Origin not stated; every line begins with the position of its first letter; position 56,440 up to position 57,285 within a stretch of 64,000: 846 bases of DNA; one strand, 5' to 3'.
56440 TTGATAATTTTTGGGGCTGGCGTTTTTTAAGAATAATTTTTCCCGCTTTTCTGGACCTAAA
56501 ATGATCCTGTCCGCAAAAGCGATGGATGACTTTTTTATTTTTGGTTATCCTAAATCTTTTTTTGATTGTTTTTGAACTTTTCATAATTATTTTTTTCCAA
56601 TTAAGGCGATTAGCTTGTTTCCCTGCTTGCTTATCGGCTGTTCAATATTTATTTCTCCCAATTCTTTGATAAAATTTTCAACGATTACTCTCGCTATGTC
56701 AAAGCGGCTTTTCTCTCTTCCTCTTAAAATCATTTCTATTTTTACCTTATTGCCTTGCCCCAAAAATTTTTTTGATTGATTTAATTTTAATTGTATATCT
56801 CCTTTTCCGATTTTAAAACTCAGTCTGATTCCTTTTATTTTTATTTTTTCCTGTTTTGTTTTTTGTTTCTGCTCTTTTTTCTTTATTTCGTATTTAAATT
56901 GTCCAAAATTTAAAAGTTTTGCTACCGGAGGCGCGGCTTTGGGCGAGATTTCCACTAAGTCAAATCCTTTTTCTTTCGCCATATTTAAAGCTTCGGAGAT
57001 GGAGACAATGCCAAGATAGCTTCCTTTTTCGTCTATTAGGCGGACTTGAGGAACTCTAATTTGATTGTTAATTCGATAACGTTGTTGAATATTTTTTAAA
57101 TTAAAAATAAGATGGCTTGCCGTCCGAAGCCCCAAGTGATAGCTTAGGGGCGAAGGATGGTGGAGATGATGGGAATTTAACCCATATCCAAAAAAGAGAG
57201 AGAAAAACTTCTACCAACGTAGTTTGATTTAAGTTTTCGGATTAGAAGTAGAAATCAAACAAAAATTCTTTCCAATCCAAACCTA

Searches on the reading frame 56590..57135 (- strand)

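Call 21: search_protein_families(library=pfam, proteins=[window:56590-57135:-], max_evalue=0.001)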
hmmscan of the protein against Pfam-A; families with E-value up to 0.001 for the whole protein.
window:56590-57135:- (182 aa): 2 families
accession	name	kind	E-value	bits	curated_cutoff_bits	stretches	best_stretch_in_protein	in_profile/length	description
PF05198.21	IF3_N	-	2.9e-29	101.5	26.9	1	22-91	1-70/70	Translation initiation factor IF-3, N-terminal domain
PF00707.27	IF3_C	-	2.5e-19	69.4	34.8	1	98-181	1-85/86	Translation initiation factor IF-3, C-terminal domain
